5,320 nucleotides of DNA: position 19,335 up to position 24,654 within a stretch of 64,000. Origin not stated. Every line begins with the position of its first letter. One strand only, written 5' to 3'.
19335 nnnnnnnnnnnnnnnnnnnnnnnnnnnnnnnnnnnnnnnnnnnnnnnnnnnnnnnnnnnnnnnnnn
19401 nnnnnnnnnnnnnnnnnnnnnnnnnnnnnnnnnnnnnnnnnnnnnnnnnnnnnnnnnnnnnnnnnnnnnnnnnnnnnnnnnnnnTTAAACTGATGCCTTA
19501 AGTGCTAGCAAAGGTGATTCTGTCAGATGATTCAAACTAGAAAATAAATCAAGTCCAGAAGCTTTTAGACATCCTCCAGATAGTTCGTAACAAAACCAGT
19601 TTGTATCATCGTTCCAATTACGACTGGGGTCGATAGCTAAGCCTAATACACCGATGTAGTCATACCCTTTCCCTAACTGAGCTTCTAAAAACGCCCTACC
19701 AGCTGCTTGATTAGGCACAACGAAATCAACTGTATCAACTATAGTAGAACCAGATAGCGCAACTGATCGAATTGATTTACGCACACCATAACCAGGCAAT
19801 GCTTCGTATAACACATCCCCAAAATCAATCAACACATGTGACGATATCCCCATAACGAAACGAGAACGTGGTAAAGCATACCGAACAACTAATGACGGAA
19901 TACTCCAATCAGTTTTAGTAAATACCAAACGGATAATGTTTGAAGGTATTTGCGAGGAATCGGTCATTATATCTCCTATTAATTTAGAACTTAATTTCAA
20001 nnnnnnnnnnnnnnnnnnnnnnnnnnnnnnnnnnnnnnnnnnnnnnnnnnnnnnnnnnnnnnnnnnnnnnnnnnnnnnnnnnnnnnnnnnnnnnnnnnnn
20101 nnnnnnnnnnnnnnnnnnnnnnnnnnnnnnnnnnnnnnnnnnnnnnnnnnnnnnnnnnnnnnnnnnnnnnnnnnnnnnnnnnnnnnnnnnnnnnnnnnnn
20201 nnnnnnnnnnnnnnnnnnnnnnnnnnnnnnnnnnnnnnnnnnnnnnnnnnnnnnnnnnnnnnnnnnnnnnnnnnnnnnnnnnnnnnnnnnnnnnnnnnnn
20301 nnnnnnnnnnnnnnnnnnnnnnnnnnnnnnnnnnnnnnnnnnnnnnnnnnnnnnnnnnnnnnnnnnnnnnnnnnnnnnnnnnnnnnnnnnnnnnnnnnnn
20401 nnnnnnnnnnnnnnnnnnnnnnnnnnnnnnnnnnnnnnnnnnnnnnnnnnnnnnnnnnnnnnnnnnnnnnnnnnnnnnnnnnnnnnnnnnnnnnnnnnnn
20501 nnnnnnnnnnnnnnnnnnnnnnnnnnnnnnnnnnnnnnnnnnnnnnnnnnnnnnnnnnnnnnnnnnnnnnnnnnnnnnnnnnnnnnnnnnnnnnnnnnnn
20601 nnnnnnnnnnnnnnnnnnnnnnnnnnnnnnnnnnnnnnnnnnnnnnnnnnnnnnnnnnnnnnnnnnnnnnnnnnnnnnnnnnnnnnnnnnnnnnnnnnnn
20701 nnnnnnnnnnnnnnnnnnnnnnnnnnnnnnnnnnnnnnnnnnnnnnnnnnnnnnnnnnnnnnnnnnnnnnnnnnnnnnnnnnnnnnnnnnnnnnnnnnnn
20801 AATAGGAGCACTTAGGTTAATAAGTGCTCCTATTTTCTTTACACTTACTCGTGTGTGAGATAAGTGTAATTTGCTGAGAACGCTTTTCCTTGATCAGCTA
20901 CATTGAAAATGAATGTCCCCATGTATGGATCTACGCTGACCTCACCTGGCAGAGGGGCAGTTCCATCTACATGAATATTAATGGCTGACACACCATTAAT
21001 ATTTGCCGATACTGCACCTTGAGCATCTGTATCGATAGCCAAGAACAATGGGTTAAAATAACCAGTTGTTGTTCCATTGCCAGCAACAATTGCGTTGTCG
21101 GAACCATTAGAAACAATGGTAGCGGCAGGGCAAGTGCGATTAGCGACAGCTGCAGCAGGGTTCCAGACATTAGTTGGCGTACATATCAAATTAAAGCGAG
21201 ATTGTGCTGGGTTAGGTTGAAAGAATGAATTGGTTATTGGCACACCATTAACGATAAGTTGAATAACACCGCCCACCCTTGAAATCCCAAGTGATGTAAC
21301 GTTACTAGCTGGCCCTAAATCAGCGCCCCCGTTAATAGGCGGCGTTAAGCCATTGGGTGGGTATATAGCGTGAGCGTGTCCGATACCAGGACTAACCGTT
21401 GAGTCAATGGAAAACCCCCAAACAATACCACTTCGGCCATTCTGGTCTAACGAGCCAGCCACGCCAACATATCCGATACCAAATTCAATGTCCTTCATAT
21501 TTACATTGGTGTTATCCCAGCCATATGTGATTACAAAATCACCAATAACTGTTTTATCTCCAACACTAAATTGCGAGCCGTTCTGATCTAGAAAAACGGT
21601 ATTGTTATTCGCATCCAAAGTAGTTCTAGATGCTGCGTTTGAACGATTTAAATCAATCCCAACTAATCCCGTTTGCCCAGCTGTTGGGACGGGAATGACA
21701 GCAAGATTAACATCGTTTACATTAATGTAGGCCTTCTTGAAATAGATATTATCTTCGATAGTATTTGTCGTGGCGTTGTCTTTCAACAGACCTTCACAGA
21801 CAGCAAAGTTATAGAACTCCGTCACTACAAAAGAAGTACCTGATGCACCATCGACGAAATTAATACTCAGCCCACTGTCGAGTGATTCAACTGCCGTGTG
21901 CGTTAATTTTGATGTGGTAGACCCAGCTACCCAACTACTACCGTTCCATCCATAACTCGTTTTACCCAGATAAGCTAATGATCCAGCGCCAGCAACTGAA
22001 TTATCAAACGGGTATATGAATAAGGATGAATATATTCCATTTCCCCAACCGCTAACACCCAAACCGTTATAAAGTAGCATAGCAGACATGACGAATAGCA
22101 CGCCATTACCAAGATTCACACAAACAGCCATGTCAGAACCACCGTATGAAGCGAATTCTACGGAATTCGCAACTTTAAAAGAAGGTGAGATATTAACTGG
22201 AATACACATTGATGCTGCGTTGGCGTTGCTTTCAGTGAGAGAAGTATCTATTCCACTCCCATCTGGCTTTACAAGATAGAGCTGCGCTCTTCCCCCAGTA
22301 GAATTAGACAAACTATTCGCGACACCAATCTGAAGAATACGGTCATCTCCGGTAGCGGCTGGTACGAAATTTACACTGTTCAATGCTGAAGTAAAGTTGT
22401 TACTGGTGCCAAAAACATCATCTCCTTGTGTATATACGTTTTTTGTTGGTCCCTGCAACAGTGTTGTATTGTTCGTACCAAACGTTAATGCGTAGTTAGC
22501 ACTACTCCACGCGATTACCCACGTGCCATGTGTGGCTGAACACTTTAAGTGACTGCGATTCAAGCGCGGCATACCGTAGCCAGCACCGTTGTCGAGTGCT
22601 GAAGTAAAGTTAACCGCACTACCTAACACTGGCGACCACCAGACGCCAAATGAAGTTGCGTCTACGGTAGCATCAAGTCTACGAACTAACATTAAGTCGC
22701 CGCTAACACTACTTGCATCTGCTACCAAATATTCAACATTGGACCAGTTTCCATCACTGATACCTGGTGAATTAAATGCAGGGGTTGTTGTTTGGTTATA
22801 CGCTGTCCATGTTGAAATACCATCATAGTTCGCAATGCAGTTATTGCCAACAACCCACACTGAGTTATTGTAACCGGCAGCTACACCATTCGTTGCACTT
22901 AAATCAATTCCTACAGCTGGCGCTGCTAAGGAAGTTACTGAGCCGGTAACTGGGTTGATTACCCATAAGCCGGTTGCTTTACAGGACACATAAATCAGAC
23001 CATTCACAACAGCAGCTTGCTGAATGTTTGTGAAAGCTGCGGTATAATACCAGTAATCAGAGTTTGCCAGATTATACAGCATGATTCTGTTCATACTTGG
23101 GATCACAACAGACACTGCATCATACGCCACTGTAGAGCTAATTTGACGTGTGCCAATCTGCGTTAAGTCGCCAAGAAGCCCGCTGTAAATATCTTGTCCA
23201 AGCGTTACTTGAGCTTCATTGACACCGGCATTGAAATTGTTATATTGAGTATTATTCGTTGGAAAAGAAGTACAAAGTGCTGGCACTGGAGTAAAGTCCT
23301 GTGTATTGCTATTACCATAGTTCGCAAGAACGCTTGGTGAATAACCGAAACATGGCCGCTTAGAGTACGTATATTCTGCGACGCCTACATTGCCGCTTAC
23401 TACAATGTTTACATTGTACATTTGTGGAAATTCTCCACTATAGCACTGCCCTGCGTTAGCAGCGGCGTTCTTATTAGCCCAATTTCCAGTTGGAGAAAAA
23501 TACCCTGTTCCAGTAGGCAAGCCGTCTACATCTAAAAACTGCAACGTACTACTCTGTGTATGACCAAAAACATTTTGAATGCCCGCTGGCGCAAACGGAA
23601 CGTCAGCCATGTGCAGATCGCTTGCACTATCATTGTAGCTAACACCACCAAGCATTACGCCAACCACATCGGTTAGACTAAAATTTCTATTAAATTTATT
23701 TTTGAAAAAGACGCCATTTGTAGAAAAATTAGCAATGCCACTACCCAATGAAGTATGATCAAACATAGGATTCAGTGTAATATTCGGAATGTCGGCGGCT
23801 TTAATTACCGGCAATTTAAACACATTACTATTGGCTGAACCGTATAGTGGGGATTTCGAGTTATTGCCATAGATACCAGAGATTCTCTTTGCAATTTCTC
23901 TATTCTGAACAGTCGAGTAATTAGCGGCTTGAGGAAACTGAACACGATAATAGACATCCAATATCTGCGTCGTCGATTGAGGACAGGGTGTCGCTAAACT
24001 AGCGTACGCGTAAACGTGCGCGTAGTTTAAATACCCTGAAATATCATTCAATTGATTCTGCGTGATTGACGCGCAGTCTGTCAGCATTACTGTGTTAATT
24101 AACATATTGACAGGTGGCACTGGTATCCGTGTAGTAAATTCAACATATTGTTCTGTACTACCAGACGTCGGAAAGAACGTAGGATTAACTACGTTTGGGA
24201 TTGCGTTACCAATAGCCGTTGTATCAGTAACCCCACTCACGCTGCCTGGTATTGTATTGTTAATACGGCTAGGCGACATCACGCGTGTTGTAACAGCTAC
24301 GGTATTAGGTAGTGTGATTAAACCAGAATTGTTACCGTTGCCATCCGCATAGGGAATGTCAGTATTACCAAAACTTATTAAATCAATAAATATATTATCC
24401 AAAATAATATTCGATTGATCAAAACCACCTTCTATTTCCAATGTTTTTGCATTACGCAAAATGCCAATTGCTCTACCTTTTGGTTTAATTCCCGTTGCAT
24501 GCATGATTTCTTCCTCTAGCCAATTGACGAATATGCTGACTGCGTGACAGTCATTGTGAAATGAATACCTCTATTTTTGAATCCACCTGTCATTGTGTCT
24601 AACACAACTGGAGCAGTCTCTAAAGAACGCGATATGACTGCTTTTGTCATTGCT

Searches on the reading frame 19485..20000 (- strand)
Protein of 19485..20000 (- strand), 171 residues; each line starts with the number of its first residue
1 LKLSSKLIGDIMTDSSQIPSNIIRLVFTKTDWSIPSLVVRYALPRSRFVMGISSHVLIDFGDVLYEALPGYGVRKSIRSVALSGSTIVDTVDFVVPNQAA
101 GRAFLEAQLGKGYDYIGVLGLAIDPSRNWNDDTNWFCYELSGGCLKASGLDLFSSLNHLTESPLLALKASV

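Call 3: search_protein_families(library=pfam, proteins=[window:19485-20000:-], max_evalue=1)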
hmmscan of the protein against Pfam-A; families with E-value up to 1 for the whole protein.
window:19485-20000:- (171 aa): 0 families

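Call 4: search_protein_families(library=phrogs, proteins=[window:19485-20000:-], max_evalue=0.01)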
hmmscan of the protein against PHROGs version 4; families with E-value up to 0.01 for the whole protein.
window:19485-20000:- (171 aa): 2 families
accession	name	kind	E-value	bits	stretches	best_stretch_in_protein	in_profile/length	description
phrog_1128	-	moron, auxiliary metabolic gene and host takeover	1.3e-10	42.1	1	22-155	24-152/381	enoyl-CoA hydratase/carnithine racemase-like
phrog_22304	-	unknown function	0.0086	17.2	0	102-141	20-56/85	-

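Call 6: search_protein_families(library=ncbifam, proteins=[window:19485-20000:-], max_evalue=1)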
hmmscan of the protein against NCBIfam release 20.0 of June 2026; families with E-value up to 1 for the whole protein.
window:19485-20000:- (171 aa): 1 family
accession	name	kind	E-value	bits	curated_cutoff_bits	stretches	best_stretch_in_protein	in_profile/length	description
TIGR04156.1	cyanoexo_CrtB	exception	0.046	13.2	300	1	24-61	117-154/280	cyanoexosortase B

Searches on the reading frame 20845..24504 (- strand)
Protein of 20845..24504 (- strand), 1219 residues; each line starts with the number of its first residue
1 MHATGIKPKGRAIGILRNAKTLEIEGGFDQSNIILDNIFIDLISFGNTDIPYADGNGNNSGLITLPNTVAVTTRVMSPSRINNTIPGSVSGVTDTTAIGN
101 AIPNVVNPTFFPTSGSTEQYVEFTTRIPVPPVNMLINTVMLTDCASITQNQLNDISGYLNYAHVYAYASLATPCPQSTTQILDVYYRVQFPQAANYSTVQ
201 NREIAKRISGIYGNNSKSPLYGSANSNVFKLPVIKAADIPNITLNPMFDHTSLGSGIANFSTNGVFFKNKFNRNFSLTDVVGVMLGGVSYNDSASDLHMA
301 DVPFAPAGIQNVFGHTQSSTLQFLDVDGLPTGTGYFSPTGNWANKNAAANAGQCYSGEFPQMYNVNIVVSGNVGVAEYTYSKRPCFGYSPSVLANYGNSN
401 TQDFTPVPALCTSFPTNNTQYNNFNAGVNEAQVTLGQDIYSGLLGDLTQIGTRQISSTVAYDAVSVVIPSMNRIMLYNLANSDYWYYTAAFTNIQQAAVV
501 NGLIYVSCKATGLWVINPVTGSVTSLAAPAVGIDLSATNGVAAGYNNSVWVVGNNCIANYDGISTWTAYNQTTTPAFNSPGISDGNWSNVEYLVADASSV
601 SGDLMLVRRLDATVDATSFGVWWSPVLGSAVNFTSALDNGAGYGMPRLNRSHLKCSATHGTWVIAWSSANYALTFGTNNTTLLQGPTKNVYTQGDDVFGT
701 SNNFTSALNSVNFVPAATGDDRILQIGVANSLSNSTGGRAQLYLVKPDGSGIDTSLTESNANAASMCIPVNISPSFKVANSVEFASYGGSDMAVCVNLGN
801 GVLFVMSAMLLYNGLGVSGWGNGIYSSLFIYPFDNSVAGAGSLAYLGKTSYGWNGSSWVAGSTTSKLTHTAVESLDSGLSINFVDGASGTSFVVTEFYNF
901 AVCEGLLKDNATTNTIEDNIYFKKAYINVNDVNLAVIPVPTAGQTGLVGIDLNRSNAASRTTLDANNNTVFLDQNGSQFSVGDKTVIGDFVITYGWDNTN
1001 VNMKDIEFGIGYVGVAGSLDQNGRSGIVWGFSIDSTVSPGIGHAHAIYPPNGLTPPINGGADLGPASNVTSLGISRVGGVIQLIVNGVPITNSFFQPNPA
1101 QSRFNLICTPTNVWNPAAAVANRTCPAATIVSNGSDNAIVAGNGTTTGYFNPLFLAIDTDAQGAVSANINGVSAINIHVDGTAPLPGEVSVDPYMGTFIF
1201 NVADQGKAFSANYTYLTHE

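Call 3: search_protein_families(library=pfam, proteins=[window:20845-24504:-], max_evalue=1)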
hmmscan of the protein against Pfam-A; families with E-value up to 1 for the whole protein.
window:20845-24504:- (1219 aa): 0 families

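Call 4: search_protein_families(library=phrogs, proteins=[window:20845-24504:-], max_evalue=0.01)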
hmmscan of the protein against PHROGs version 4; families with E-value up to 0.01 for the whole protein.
window:20845-24504:- (1219 aa): 1 family
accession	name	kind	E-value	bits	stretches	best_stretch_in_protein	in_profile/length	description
phrog_22680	-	unknown function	0.0088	17.3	0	89-124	2-38/78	-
